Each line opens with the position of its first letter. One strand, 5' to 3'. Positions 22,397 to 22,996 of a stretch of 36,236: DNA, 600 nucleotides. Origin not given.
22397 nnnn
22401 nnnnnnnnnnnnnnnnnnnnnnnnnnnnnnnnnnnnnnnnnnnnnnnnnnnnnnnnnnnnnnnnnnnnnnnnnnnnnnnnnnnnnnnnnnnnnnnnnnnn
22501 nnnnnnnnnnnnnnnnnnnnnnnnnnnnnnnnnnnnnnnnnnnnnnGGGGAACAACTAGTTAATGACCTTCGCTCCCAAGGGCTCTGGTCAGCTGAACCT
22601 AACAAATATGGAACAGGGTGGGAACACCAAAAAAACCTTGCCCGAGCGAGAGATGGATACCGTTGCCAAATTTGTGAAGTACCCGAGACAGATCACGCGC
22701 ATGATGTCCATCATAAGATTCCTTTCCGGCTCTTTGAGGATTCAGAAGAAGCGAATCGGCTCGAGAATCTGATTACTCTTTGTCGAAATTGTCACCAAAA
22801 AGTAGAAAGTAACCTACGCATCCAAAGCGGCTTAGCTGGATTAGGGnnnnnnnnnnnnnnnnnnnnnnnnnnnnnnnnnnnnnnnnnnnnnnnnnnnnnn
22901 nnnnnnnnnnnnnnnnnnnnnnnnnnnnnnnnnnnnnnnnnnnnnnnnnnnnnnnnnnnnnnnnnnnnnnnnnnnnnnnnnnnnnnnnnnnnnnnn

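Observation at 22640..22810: An HNH endonuclease motif is inserted inside the DUF1998 domain of the MrfA-like helicase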

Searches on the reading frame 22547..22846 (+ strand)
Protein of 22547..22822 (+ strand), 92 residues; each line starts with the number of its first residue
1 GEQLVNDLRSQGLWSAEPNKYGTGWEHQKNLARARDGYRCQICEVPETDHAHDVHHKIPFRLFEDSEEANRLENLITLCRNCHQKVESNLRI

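Call 22: find_related_loci(query=A2, collection=genome_contigs, flank=6000)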
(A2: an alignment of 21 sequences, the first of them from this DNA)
Query A2 (97 aa) in genome_contigs; peptide patterns used: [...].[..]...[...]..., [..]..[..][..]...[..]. (x = any residue, [..] = any of these).
599 stretches matched a pattern (row limit reached: there are more); 545 encode a relative of the query (tblastn E <= 1e-3); the best 80 are kept; 80 distinct loci.
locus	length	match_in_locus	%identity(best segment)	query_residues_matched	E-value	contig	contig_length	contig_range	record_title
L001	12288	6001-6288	79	2-97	9e-49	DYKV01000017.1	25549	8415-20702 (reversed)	MAG TPA_asm: Anaerolinea sp. isolate SulCav_AS07-7_45_67 SulCav_AS07_7_1818_length_25549_cov_37_771162, whole genome sho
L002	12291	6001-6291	75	1-97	6e-48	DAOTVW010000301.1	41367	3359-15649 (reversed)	MAG TPA_asm: Anaerolineales bacterium isolate H111_85 k127_1934525, whole genome shotgun sequence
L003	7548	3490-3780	69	1-97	2e-43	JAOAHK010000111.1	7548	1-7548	MAG: Anaerolineales bacterium isolate SKW59 NODE_110_length_7548_cov_1.792665, whole genome shotgun sequence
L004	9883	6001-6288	59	2-97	6e-42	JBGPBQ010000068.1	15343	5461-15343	MAG: Anaerolineae bacterium isolate OBJ_0618_130150_101 k141_971412_length_15343_cov_11.0039, whole genome shotgun seque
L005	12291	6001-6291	67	1-97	6e-41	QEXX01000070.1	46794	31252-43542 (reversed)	MAG: Anaerolineae bacterium isolate Nak19 k99_142945, whole genome shotgun sequence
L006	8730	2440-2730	65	1-97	4e-41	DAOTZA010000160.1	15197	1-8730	MAG TPA_asm: Anaerolineales bacterium isolate H38_463 k137_595716, whole genome shotgun sequence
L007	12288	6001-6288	60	2-97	4e-41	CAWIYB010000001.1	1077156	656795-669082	MAG: uncultured Chloroflexia bacterium isolate MFD05942.bin.1.129 genome assembly, contig: contig_12090, whole genome sh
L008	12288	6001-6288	58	2-97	4e-41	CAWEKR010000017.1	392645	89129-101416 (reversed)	MAG: uncultured Chloroflexia bacterium isolate MFD05942.bin.3.255 genome assembly, contig: contig_85069, whole genome sh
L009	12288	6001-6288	58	2-97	7e-41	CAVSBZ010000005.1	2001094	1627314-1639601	MAG: uncultured Chloroflexia bacterium isolate MFD02979.bin.1.145 genome assembly, contig: contig_28384, whole genome sh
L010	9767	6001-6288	58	2-97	8e-41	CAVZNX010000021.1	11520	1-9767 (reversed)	MAG: uncultured Chloroflexia bacterium isolate MFD02979.bin.2.70 genome assembly, contig: contig_76763, whole genome sho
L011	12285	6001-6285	60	2-96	1e-40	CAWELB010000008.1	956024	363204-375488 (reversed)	MAG: uncultured Chloroflexia bacterium isolate MFD05942.bin.1.323 genome assembly, contig: contig_4670, whole genome sho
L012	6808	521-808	64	2-97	3e-40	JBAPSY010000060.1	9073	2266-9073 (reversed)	MAG: Anaerolineales bacterium isolate MFD02339_ilm_asm_bin15 k127_179909, whole genome shotgun sequence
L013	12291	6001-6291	61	1-97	2e-39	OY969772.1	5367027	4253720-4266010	MAG: uncultured Chloroflexia bacterium isolate MFD02416.bin.2.42 genome assembly, chromosome: 1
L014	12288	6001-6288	57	2-97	1e-39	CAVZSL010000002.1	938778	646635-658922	MAG: uncultured Chloroflexia bacterium isolate MFD00709.bin.2.114 genome assembly, contig: contig_10719, whole genome sh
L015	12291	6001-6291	61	1-97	2e-39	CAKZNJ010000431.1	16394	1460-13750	MAG TPA_asm: uncultured Anaerolineae bacterium isolate SRR5214706_bin.9_CONCOCT_v1.1_MAG genome assembly, contig: ERZ174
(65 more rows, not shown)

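Call 25: search_protein_representatives(protein=window:22547-22822:+)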
Query: 92 residues. Proteins with E-value up to 0.001 (for the whole library): 6147; up to 1e-10: 854; up to 1e-30: 1. The best 150 are listed.
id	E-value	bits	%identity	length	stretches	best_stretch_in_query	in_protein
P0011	2.3e-33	130.1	67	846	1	3-92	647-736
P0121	5.3e-30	119.3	60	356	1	2-91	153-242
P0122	2.5e-29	117.2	59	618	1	2-92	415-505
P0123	4.6e-28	113.1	54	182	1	3-91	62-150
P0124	1.7e-26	108.1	56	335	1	7-91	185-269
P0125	9.8e-26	105.6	56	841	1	3-90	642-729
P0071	1.1e-25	105.4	54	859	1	2-92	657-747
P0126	1.7e-25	104.8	53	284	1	3-91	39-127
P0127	4.5e-25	103.5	55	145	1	2-92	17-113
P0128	1.8e-24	101.5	48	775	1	2-92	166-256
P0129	8.2e-23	96.3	52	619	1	2-92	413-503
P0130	1.4e-22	95.5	51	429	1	3-91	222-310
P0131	3.5e-22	94.2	56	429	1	2-91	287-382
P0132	4.4e-22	93.9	53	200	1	6-92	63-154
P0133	2.1e-21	91.8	54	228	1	2-91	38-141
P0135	4.6e-20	87.4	47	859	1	2-92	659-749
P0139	2.7e-19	85.0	45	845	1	5-92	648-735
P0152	1.1e-17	79.8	58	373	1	19-89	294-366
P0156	1.6e-17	79.3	57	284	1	19-88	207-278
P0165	7.8e-17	77.1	56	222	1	19-88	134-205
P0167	1.1e-16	76.6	55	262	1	14-88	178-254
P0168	1.5e-16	76.2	52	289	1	12-88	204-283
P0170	2.0e-16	75.8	57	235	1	19-87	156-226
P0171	2.1e-16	75.7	55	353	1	17-87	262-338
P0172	2.3e-16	75.6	60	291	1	17-90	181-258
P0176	3.1e-16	75.2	53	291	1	16-87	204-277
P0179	3.9e-16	74.9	60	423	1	17-88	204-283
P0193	1.3e-15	73.2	45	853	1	8-91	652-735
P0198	1.9e-15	72.7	57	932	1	2-64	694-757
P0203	3.0e-15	72.0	44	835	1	2-92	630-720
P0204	3.1e-15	72.0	47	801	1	10-92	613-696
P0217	7.3e-15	70.8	50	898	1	10-91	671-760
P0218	7.5e-15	70.7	52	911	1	8-89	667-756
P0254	2.8e-14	68.9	41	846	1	2-92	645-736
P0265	4.7e-14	68.2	38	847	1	2-92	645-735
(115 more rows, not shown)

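Call 27: search_protein_families(library=pfam, proteins=[P0167, P0168, P0172, P0176, P0156, P0165, P0170, P0128, P0198, P0179], max_evalue=0.01)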
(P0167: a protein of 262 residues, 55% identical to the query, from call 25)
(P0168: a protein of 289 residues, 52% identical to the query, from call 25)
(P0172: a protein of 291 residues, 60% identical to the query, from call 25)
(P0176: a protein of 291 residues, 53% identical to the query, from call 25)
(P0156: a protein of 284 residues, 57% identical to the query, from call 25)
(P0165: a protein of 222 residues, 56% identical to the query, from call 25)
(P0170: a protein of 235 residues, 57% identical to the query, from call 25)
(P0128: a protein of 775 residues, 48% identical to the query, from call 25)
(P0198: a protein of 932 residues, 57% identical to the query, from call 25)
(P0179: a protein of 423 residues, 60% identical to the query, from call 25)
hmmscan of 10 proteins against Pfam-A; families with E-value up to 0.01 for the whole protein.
P0167 (262 aa): 2 families
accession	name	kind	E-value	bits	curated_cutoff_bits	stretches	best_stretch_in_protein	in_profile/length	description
PF01844.29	HNH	-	4.7e-09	36.7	21.4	1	204-252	1-44/47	HNH endonuclease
PF13391.12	HNH_2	-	0.0011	19.2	21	1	204-249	1-55/66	HNH endonuclease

P0168 (289 aa): 3 families
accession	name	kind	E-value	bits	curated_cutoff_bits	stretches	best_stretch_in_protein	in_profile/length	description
PF01844.29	HNH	-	5e-09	36.6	21.4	1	233-282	1-45/47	HNH endonuclease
PF07460.16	NUMOD3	-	0.0023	18.3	20.4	1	40-54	23-37/37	NUMOD3 motif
PF13391.12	HNH_2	-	0.0028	17.9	21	1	233-279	1-56/66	HNH endonuclease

P0172 (291 aa): 2 families
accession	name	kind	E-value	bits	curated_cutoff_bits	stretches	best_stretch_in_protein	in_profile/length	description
PF01844.29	HNH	-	2.5e-09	37.6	21.4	1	205-254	1-44/47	HNH endonuclease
PF13391.12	HNH_2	-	5.7e-05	23.3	21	1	205-252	1-56/66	HNH endonuclease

P0176 (291 aa): 3 families
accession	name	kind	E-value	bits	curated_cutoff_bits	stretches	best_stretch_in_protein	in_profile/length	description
PF01844.29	HNH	-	4.6e-09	36.7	21.4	1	228-274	1-42/47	HNH endonuclease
PF13391.12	HNH_2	-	0.0003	21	21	1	228-278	1-60/66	HNH endonuclease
PF02069.22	Metallothio_Pro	-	0.0025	18.4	33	0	102-124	26-47/51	Prokaryotic metallothionein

P0156 (284 aa): 3 families
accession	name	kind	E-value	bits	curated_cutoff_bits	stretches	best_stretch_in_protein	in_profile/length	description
PF01844.29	HNH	-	1.2e-07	32.2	21.4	1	228-276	1-44/47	HNH endonuclease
PF06467.20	zf-FCS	-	0.0018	18.5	22.4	0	60-86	7-35/39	MYM-type Zinc finger with FCS sequence motif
PF25206.1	DUF7836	-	0.0042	17.3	26.7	0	59-91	9-41/59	Domain of unknown function (DUF7836)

P0165 (222 aa): 1 family
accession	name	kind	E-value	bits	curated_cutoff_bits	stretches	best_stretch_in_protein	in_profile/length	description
PF01844.29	HNH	-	3.4e-09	37.1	21.4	1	155-204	1-45/47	HNH endonuclease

P0170 (235 aa): 2 families
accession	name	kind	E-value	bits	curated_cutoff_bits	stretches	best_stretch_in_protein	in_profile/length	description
PF01844.29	HNH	-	2.1e-09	37.8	21.4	1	177-228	1-47/47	HNH endonuclease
PF13391.12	HNH_2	-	0.0002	21.6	21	1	177-224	1-57/66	HNH endonuclease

P0128 (775 aa): 5 families
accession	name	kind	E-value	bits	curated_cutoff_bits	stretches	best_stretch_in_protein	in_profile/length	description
PF13482.12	RNase_H_2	-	5.6e-35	121.2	22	1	465-632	1-161/165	RNase_H superfamily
PF09369.15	MZB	-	8.9e-18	65.2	24.2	1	264-343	2-80/80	MrfA Zn-binding domain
PF01844.29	HNH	-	6.7e-07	29.8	21.4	1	204-249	1-43/47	HNH endonuclease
PF10108.15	DNA_pol_B_exo2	-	0.00019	21.6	24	1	489-546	19-76/213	Predicted 3'-5' exonuclease related to the exonuclease domain of PolB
PF13374.12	TPR_10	-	0.0054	17.2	27.5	0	687-714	4-31/42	Tetratricopeptide repeat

P0198 (932 aa): 4 families
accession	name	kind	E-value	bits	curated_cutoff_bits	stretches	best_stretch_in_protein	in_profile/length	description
PF00270.35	DEAD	-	1.1e-30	107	26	1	61-239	2-164/167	DEAD/DEAH box helicase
PF00271.37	Helicase_C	-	2.1e-11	44.5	23.5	1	338-408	39-109/110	Helicase conserved C-terminal domain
PF22982.3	WHD_HRQ1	-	1.4e-07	32.9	27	1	444-512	1-68/70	ATP-dependent helicase HRQ1, winged helix domain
PF04851.21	ResIII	-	5.1e-05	23.7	22.5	1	58-208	3-142/164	Type III restriction enzyme, res subunit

P0179 (423 aa): 1 family
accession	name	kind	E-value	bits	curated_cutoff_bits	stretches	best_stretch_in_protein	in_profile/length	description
PF01844.29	HNH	-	1.2e-07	32.2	21.4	1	227-281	1-44/47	HNH endonuclease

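Call 37: list_cluster_members(proteins=[P0265, P0254, P0203, P0204, P0139, P0193, P0217, P0218, P0135, P0125])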
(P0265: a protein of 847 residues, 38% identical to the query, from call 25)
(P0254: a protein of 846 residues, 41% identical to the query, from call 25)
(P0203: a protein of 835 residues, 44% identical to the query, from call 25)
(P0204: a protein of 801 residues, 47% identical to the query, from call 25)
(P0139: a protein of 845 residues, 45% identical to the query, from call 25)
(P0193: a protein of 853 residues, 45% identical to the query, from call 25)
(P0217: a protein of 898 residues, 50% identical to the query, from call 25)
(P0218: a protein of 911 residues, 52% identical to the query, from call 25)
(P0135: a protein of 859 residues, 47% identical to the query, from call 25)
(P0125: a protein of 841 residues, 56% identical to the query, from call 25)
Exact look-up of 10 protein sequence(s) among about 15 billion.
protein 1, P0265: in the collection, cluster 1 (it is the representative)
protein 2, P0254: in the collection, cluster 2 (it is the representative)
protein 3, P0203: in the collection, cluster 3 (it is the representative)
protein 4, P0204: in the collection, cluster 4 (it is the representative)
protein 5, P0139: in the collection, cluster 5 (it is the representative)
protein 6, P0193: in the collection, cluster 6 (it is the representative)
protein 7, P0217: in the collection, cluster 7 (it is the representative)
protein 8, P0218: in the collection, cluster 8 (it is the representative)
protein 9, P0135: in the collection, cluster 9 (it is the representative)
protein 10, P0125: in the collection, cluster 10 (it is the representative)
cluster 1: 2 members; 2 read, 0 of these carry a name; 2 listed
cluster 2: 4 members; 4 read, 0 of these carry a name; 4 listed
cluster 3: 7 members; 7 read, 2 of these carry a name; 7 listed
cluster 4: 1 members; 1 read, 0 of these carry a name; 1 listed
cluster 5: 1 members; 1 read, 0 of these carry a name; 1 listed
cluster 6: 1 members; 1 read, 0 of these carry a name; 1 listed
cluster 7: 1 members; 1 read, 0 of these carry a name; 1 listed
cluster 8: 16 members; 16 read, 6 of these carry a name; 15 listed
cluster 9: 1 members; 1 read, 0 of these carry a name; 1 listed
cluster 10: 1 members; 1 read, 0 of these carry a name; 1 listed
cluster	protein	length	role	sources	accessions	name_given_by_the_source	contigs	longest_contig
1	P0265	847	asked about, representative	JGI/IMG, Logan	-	-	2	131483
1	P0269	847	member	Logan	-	-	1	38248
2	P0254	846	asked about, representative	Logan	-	-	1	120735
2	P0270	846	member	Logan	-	-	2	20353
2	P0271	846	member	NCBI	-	-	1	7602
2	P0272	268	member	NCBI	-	-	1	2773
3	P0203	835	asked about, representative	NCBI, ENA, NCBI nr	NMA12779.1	MAG: DEAD/DEAH box helicase [Chloroflexi bacterium] | DEAD/DEAH box helicase [Chloroflexota bacterium]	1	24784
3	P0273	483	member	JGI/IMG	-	DEAD/DEAH box helicase domain-containing protein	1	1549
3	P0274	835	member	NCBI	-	-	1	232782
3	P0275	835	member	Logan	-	-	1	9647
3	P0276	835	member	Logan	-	-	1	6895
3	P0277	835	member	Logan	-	-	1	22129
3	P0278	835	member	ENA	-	-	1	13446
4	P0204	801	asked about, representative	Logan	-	-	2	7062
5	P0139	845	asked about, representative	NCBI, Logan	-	-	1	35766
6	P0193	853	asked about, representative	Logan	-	-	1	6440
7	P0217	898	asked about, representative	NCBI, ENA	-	-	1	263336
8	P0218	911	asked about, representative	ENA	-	-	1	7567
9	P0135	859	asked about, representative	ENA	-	-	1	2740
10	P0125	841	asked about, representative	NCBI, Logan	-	-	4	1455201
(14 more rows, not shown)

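Call 41: predict_structure(alignment_id=A2)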
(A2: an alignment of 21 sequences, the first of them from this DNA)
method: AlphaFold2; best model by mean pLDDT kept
length: 97 residues; sequences in the alignment: 21
mean_pLDDT: 81.9   pTM: 0.69
mean pLDDT of the five models: 81.9, 80.7, 78.6, 78.1, 76.9
residues with pLDDT >= 90: 46; 70-90: 25; 50-70: 22; < 50: 4
segments of 3 or more residues with pLDDT < 50: 95-97
pLDDT, mean of each block of 10 residues (from residue 1): 59 72 95 97 92 86 92 93 74 50
secondary structure, 60 per line:
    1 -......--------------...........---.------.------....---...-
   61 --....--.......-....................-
elements in order: H2-7 H22-32 E50-53 H63-66 E72-75 H77-96

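Call 44: fold_search(model_id=the predicted structure, library=pdb)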
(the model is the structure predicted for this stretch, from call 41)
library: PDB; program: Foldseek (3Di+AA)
matches with E <= 10: 45; with E <= 0.001: 0
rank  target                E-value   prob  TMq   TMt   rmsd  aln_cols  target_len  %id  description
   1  5h0m                  1.3e-02  1.00  0.56  0.58   6.3        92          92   21  Crystal structure of deep-sea thermophilic bacteriophage GVE2 HNH endonuclease with zinc ion (released 2017-03-08)
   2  8zp7_B                3.2e-02  0.98  0.43  0.14   4.4        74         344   20  Cryo-EM structure of Cas5-HNH Cascade bound with sDNA, Conf1 (released 2024-12-04)
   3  8fmf_A                4.5e-02  0.99  0.53  0.16   6.6        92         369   22  Structure of CBASS Cap5 from Pseudomonas syringae as an activated tetramer with the cyclic dinucleotide 3'2'-c-diAMP l (released 2024-02-07)
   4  7rwm_A                5.1e-02  0.99  0.46  0.14   4.1        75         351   19  Structure of Cap5 from Lactococcus lactis (released 2021-11-10)
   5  8zlu_B                5.5e-02  0.99  0.50  0.14   4.5        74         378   20  Cryo-EM strcuture of Cas5-HNH Cascade,Conf1 (released 2024-12-04)
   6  9dih_A                6.8e-02  0.99  0.55  0.16   6.4        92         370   21  CBASS Pseudomonas syringae Cap5 tetramer with DNA duplex and 3'2'-c-diAMP cyclic dinucleotide ligand (released 2025-06-18)
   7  8fmf_C                7.3e-02  0.99  0.55  0.16   2.7        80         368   21  Structure of CBASS Cap5 from Pseudomonas syringae as an activated tetramer with the cyclic dinucleotide 3'2'-c-diAMP l (released 2024-02-07)
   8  5x1h_A                8.9e-02  0.99  0.48  0.25   3.0        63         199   25  Structure of Legionella pneumophila DotN (released 2017-06-14)
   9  9dih_B                8.9e-02  0.98  0.49  0.14   3.3        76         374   20  CBASS Pseudomonas syringae Cap5 tetramer with DNA duplex and 3'2'-c-diAMP cyclic dinucleotide ligand (released 2025-06-18)
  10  5x1h_C                9.6e-02  0.84  0.41  0.21   8.0        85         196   21  Structure of Legionella pneumophila DotN (released 2017-06-14)
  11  7rwm_B                1.0e-01  0.90  0.43  0.14   4.8        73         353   20  Structure of Cap5 from Lactococcus lactis (released 2021-11-10)
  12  8fm1_G                1.1e-01  0.96  0.44  0.13   3.7        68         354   20  Structure of CBASS Cap5 from Pseudomonas syringae in the absence of a ligand (apo form dimer) (released 2024-02-07)
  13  9dif_A                1.2e-01  0.99  0.54  0.16   2.8        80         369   20  CBASS Pseudomonas syringae Cap5 tetramer with DNA duplex and 3'2'-c-GAMP cyclic dinucleotide ligand (released 2025-06-18)
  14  8fmh_E                1.4e-01  0.99  0.52  0.15   2.7        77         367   22  Structure of CBASS Cap5 from Pseudomonas syringae as an activated tetramer with the cyclic dinucleotide 3'2'-c-dGAMP l (released 2024-02-07)
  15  6sz9_C                1.8e-01  0.93  0.49  0.25   6.5        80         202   25  Type IV Coupling Complex (T4CC) from L. pneumophila. (released 2020-05-13)
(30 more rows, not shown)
